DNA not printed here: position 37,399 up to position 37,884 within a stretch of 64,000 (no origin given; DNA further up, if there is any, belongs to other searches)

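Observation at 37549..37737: The small proteins look like free-standing copies of the C-terminal extension of the adjacent XRE regulators (SinR/SinI-like logic)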

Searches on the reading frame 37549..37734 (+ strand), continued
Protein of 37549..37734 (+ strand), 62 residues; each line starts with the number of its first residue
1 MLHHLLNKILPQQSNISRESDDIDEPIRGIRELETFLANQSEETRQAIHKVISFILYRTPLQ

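Call 87: find_encoding_contigs(protein=P0026, flank=10000, max_places=4)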
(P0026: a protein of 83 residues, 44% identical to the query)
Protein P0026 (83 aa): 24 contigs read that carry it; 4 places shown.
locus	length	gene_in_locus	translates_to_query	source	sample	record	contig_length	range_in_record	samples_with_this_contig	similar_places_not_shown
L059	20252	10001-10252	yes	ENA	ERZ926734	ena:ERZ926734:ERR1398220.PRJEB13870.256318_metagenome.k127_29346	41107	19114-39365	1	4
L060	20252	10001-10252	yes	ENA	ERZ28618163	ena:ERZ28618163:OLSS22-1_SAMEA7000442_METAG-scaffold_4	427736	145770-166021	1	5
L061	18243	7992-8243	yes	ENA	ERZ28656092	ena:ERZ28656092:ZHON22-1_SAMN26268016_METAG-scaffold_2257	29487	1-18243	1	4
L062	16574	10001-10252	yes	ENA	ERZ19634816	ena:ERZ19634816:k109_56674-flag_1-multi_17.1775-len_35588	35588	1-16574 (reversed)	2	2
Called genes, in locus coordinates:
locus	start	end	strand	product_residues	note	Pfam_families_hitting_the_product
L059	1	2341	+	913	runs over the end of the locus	PF03797:Autotransporter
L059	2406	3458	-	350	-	-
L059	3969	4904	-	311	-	PF02618:YceG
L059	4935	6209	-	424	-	PF00109:ketoacyl-synt, PF02801:Ketoacyl-synt_C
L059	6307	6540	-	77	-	PF00550:PP-binding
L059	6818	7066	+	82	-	-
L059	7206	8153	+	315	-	PF00056:Ldh_1_N, PF02866:Ldh_1_C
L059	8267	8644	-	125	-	-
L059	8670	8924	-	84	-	PF01381:HTH_3 (weak)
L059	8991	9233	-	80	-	PF13560:HTH_31, PF01381:HTH_3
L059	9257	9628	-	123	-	PF13443:HTH_26 (weak), PF01381:HTH_3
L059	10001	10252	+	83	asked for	-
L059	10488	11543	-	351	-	-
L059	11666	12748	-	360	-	PF00365:PFK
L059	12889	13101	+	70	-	-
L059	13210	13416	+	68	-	PF01165:Ribosomal_S21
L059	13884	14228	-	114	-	-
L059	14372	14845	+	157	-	-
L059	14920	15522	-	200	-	-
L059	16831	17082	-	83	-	-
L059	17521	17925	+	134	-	PF01381:HTH_3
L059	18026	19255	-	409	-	-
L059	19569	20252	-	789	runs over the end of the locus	-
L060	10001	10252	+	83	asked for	-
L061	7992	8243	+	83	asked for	-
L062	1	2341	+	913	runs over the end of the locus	PF03797:Autotransporter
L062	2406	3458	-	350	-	-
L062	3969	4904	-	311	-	PF02618:YceG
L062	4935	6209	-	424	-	PF00109:ketoacyl-synt, PF02801:Ketoacyl-synt_C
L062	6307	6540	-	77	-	PF00550:PP-binding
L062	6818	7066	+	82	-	-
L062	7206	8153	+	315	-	PF00056:Ldh_1_N, PF02866:Ldh_1_C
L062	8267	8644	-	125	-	-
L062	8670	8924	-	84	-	PF01381:HTH_3 (weak)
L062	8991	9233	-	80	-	PF13560:HTH_31, PF01381:HTH_3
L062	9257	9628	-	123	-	PF13443:HTH_26 (weak), PF01381:HTH_3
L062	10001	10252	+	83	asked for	-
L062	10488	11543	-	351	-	-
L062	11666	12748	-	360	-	PF00365:PFK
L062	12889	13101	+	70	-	-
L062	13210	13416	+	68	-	PF01165:Ribosomal_S21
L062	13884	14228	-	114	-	-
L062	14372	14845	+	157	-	-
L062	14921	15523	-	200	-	-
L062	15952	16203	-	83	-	-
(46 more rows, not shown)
